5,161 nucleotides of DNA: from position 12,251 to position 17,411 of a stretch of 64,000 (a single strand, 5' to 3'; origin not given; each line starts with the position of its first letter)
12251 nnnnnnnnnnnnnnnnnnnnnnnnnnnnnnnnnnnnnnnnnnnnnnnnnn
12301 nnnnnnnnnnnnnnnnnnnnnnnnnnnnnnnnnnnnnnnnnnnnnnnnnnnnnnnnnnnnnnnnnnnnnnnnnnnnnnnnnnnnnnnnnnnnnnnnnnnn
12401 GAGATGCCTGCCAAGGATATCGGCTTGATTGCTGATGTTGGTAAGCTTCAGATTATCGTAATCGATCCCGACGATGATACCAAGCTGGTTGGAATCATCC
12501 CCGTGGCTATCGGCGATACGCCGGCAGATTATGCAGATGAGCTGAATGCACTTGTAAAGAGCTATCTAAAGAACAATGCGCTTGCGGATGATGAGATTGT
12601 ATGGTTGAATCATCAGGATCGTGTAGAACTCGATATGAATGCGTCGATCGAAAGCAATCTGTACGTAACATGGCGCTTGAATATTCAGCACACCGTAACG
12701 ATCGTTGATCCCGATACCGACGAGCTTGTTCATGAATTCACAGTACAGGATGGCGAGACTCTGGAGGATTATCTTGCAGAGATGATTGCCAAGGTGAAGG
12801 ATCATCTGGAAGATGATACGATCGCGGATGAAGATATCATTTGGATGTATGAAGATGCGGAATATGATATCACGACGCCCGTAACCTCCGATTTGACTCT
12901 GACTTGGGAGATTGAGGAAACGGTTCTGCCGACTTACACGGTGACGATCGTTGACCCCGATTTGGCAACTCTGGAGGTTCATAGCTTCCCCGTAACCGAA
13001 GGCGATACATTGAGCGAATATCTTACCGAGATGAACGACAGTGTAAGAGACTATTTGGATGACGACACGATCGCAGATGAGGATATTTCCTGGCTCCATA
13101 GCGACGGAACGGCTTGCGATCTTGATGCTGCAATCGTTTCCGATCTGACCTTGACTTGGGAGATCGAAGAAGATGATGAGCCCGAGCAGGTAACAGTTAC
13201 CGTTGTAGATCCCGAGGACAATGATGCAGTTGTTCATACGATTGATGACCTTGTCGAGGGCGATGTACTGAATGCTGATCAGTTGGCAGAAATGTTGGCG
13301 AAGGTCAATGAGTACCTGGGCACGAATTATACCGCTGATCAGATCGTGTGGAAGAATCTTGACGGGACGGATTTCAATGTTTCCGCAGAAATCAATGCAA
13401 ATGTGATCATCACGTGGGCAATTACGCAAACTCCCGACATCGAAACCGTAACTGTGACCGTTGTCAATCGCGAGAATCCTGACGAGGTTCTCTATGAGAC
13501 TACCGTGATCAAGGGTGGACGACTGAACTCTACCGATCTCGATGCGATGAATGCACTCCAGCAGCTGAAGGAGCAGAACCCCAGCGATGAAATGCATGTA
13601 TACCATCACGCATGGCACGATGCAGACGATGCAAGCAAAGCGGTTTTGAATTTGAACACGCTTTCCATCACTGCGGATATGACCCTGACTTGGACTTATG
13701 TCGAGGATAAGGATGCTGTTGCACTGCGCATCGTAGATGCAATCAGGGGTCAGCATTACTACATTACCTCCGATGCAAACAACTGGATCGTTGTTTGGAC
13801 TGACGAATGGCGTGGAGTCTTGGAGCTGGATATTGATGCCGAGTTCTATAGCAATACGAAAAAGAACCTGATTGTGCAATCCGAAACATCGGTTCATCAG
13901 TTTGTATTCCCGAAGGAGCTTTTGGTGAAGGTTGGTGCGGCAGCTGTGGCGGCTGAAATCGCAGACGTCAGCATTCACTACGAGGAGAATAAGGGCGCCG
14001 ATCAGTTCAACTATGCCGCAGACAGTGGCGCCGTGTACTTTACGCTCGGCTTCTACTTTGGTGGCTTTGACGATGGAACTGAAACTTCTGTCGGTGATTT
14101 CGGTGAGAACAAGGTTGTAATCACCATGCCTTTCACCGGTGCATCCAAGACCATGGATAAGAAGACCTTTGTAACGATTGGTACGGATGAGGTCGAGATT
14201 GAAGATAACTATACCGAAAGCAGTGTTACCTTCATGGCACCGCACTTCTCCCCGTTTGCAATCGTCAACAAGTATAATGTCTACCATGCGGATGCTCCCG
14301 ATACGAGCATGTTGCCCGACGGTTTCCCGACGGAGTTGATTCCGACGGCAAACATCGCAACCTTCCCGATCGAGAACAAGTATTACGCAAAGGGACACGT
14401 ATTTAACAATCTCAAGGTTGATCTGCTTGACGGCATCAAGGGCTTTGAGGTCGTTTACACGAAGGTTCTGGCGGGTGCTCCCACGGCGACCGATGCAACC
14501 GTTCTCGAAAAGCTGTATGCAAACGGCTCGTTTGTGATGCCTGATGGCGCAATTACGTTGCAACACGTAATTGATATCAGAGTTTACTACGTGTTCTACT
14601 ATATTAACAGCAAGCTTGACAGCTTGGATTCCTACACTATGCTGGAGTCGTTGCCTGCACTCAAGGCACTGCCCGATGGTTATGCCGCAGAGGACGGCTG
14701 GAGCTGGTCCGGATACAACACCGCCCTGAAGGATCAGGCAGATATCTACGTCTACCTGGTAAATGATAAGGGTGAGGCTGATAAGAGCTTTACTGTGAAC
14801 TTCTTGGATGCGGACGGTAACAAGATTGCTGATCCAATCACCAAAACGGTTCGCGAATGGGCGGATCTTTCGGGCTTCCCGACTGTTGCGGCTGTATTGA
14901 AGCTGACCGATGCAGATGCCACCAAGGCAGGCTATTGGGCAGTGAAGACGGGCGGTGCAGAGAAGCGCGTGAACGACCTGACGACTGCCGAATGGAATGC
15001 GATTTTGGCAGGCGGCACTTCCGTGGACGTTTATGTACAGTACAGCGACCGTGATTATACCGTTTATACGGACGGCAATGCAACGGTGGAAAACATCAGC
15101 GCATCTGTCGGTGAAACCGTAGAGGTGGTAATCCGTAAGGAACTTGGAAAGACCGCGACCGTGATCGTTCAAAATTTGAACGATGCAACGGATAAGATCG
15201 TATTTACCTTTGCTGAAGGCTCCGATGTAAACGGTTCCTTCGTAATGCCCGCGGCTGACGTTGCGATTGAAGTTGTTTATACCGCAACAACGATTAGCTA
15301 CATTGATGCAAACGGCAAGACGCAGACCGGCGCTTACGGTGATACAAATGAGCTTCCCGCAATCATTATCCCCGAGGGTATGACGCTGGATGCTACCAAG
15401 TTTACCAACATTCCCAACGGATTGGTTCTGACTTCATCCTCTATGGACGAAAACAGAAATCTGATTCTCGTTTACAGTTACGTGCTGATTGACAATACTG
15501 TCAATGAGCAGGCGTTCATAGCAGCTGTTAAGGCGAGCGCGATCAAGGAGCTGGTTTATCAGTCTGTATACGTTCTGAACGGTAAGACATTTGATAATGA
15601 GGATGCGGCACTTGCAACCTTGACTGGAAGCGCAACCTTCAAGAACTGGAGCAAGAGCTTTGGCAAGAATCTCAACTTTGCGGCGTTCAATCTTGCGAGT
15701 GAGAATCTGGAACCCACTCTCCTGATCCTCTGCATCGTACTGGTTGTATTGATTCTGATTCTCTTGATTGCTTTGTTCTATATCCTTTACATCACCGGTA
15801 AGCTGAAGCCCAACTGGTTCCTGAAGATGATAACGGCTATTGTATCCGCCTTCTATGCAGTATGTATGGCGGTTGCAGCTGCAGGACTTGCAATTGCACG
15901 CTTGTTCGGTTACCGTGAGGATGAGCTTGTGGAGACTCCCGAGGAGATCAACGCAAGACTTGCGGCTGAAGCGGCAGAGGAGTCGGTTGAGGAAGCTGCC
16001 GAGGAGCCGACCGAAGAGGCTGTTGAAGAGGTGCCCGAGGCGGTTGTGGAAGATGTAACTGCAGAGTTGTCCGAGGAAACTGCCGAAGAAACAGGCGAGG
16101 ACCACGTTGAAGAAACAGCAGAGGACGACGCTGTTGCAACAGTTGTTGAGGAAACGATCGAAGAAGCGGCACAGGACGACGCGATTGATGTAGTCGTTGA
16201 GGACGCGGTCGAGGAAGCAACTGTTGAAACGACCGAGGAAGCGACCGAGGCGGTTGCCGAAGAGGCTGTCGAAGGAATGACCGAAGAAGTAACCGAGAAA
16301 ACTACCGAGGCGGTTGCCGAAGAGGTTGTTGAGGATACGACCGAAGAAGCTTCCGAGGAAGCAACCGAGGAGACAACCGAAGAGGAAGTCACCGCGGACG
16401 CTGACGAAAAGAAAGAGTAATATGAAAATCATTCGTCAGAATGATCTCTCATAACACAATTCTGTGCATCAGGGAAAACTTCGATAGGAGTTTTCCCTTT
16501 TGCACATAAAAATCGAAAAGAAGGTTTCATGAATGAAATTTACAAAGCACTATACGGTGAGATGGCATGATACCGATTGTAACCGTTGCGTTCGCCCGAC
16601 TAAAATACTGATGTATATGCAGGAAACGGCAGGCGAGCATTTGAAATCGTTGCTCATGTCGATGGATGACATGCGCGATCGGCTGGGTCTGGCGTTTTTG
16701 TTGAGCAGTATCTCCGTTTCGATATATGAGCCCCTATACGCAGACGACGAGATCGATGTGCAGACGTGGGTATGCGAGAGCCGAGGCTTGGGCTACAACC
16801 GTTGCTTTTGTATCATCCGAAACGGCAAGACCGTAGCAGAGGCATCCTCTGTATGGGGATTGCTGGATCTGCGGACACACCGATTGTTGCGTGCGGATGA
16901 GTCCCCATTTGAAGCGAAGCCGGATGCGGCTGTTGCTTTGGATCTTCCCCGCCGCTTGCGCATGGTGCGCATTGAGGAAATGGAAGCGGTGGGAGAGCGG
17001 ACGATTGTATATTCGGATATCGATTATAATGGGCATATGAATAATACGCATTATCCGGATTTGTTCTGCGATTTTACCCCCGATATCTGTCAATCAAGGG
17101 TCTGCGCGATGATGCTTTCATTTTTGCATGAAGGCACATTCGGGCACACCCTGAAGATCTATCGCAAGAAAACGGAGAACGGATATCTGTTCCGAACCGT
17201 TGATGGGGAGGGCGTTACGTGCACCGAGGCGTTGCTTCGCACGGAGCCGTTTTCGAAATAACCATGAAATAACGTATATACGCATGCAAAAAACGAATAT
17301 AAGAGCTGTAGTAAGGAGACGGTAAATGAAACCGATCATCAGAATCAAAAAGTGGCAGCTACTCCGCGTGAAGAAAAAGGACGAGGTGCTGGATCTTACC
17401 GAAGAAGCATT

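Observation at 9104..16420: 2438-aa hyper-acidic secreted protein with an unrecognisable ~1000-aa N-terminal region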

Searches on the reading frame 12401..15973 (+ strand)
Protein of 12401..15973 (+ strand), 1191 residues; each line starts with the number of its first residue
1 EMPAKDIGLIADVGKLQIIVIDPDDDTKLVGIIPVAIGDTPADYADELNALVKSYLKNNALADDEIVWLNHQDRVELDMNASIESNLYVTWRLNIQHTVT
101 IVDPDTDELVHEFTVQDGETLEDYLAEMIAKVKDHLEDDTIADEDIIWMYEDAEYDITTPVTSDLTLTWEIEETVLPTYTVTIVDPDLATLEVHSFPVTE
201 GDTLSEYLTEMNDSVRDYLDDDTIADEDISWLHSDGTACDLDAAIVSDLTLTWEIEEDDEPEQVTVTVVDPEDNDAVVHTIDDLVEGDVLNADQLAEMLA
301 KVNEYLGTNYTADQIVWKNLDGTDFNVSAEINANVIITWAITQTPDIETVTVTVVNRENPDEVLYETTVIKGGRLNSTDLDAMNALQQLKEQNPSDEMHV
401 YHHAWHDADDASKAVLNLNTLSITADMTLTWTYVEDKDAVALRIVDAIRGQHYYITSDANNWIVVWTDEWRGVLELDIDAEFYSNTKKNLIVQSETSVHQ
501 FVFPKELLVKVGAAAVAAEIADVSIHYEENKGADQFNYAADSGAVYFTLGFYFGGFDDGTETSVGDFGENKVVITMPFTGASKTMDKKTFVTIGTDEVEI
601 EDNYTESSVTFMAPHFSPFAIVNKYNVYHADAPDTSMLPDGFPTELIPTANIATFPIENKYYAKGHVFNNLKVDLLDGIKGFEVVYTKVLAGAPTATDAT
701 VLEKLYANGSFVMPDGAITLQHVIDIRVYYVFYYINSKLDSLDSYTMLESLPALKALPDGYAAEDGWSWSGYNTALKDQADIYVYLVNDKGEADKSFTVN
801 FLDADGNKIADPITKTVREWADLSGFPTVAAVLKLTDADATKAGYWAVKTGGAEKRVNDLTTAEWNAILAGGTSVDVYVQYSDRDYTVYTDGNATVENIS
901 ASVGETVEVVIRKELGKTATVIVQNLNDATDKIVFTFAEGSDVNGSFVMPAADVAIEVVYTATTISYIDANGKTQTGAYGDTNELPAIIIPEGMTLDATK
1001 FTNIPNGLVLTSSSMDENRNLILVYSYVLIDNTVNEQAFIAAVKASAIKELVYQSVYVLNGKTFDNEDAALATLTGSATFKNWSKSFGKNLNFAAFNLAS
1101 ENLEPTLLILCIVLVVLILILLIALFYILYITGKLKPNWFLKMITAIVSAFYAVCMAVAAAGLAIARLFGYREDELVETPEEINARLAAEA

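Call 49: predict_structure(alignment_id=A3)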
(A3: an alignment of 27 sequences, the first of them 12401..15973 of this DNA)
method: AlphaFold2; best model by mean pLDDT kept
length: 1191 residues; sequences in the alignment: 27
mean_pLDDT: 77.5   pTM: 0.42
mean pLDDT of the five models: 77.5, 75.6, 75.1, 74.3, 74.1
residues with pLDDT >= 90: 243; 70-90: 643; 50-70: 243; < 50: 62
segments of 3 or more residues with pLDDT < 50: 1-14, 258-262, 342-348, 1099-1105, 1170-1179, 1181-1183, 1185-1191
pLDDT, mean of each block of 10 residues (from residue 1): 29 65 82 89 95 90 91 88 91 90 95 89 94 92 91 89 93 70 92 92 92 94 90 91 92 70 71 81 81 85 81 83 83 84 47 74 73 58 59 63 67 62 73 66 65 81 87 84 81 91 90 88 89 87 91 86 77 90 90 89 81 89 94 86 82 91 92 81 88 73 81 93 86 70 76 74 73 65 71 67 82 74 66 62 75 71 68 80 75 75 81 75 75 73 73 79 82 83 83 76 76 76 82 81 77 65 74 66 64 62 49 64 66 58 62 61 53 41 42 33
secondary structure, 60 per line:
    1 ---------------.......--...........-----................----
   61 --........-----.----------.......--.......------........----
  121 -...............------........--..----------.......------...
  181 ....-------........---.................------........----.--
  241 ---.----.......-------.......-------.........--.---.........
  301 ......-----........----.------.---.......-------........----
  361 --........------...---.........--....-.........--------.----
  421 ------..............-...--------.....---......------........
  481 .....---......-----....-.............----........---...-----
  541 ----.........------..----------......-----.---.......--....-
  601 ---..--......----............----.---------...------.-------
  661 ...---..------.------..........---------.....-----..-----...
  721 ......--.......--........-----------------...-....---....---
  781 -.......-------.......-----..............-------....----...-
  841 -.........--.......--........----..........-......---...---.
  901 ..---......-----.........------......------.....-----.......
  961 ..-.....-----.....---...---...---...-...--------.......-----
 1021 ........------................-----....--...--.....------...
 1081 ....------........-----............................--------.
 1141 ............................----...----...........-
elements in order (helices of 4 or more, strands of 3 or more residues): E16-22 E25-35 H41-56 E66-70 E87-93 E96-102 E109-116 H122-136 E146-150 E165-171 E178-184 E192-199 H204-219 E229-233 E249-255 E263-269 E277-285 H292-306 E315-319 E335-341 E349-356 E363-370 H383-391 H394-397 E399-407 E427-440 E442-444 E453-457 E461-466 E473-479 H480-485 E489-494 E500-503 H505-517 E522-529 E545-553 E572-577 E587-593 E596-599 E608-613 E618-629 E661-663 E682-691 E701-705 E718-726 E729-735 E738-745 E767-770 H774-777 E782-788 E796-802 E808-816 H817-821 H829-832 E842-850 E853-856 H862-869 E874-883 E885-890 E894-896 E900-902 E906-911 E917-925 E932-937 E944-948 E954-962 E964-968 E974-978 E982-984 E988-990 E994-996 E1009-1015 E1021-1028 H1036-1047 E1048-1050 E1056-1059 E1062-1064 H1067-1071 E1078-1084 E1091-1098 H1104-1131 H1140-1168 H1180-1190
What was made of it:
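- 12446..13603 (+): Four to five tandem beta-grasp repeats of about 82 aa, aa 1115-1500, 29-32% D+E in the most acidic stretch (aa 1201-1400). AF2 shows an EE-H-EE pattern with pLDDT about 90 (call 49).
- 15698..15913 (+): Membrane anchor, aa 2199-2270: two hydrophobic helices joined by a short basic loop (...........). AF2 helices at 2203-2230 and 2239-2267 (call 49).
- AF2 folds the beads with pLDDT about 90 (call 49).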

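Call 52: fold_search(model_id=the predicted structure, library=pdb)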
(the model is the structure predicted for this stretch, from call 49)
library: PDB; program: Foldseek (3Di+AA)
matches with E <= 10: 1458; with E <= 0.001: 57
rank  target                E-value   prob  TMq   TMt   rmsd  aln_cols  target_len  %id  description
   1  7yui_A                7.1e-13  1.00  0.08  0.22  17.2       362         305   11  Crystal structure of HOIL-1L(195-423) in complex with the linear tetra-ubiquitin (released 2023-08-30)
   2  5b83_D                3.3e-12  1.00  0.07  0.19  24.7       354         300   11  Crystal structure of Optineurin UBAN in complex with linear ubiquitin (released 2016-09-07)
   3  7xpy                  5.0e-12  1.00  0.08  0.15  22.9       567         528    9  Crystal structure of USP7 in complex with its inhibitor (released 2022-08-24)
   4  7eb9_A                6.9e-12  1.00  0.07  0.20  23.2       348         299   12  The structure of the A20-binding inhibitor of NF-kB 1 in complex with tetra-ubiquitin (released 2021-07-21)
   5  5c56_A                1.1e-11  1.00  0.08  0.15  22.8       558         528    9  Crystal structure of USP7/HAUSP in complex with ICP0 (released 2015-07-08)
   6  9a9w_O                1.3e-11  1.00  0.08  0.09  20.9       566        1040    9  USP7 bound to a nucleosome/p53 complex (released 2025-08-06)
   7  5b83_A                6.0e-11  1.00  0.06  0.20  22.3       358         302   12  Crystal structure of Optineurin UBAN in complex with linear ubiquitin (released 2016-09-07)
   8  4z97_A                7.1e-11  1.00  0.09  0.15  22.8       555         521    9  Crystal structure of USP7 in complex with DNMT1(K1115Q) (released 2016-10-12)
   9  9k2w_A                1.1e-10  1.00  0.09  0.15  22.6       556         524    9  Cryo-EM structure of USP7:DNMT1 complex; closed conformation (released 2025-06-25)
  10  5fwi                  1.7e-07  1.00  0.07  0.10  23.6       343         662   10  structure of usp7 catalytic domain and three ubl-domains (released 2016-06-22)
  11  4wpi_A                3.0e-07  1.00  0.07  0.17  21.8       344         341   11  Crystal structure of USP7 ubiquitin-like domains in extended conformation (released 2015-06-17)
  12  4wpi_B                4.4e-07  1.00  0.08  0.21  15.4       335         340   10  Crystal structure of USP7 ubiquitin-like domains in extended conformation (released 2015-06-17)
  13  5c6d_A                6.7e-07  1.00  0.08  0.22  15.9       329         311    9  Crystal structure of USP7 in complex with UHRF1 (released 2015-09-09)
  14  8t48_A                9.6e-07  1.00  0.08  0.35   9.6       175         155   11  The N4BP1 CUE-like domain in complex with linear di-Ubiquitin (released 2024-03-13)
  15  5gg4_B                1.5e-06  1.00  0.07  0.21  16.2       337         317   10  Crystal structure of USP7 with RNF169 peptide (released 2017-03-22)
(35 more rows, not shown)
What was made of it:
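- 12446..13603 (+): Foldseek matches linear tetra-ubiquitin and USP7 UBL arrays at E 7e-13 to 1e-10 (call 52).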

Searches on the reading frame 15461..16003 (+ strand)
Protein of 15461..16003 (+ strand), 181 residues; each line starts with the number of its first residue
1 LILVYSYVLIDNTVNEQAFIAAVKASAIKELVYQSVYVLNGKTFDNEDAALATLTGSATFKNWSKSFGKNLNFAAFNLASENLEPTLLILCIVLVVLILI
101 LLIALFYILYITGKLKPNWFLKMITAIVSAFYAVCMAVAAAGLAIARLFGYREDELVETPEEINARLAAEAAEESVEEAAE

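Call 90: find_homologous_proteins(query=window:15461-16003:+, max_evalue=0.01)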
Query window:15461-16003:+: 1175 candidates shared short words with the query, none scored E <= 0.01.
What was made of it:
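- Tried and rejected: I treat this as a tool limitation and not as evidence (call 90).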

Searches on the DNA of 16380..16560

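Call 101: search_rna_families(source=window, start=16380, end=16560, threshold=evalue, max_evalue=1)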
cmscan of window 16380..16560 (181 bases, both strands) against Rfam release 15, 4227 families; matches with E-value up to 1: 1.
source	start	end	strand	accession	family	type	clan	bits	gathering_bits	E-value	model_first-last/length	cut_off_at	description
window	16386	16501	+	RF02437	SpF44_sRNA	Gene; sRNA;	-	22.1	70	0.051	1-102/102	no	Streptococcus sRNA SpF44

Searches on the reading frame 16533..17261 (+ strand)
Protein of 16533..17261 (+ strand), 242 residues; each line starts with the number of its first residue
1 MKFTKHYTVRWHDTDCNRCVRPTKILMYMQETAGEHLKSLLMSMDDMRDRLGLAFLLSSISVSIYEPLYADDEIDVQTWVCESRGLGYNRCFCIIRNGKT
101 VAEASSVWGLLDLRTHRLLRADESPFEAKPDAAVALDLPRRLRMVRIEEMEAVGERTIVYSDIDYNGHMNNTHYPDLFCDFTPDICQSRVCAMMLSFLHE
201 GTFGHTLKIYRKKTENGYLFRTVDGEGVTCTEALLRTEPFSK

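Call 10: search_protein_families(library=pfam, proteins=[window:16533-17261:+], max_evalue=0.001)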
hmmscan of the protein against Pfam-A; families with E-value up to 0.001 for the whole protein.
window:16533-17261:+ (242 aa): 3 families
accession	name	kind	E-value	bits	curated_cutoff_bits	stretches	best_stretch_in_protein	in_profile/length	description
PF01643.23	Acyl-ACP_TE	-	4.3e-15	56.1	23.7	1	2-120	3-122/131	Acyl-ACP thioesterase N-terminal domain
PF13279.12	4HBT_2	-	1.2e-10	42.3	25.5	1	9-119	1-112/122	Thioesterase-like superfamily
PF20791.3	Acyl-ACP_TE_C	-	3.4e-10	40.4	21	1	158-213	14-73/101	Acyl-ACP thioesterase C-terminal domain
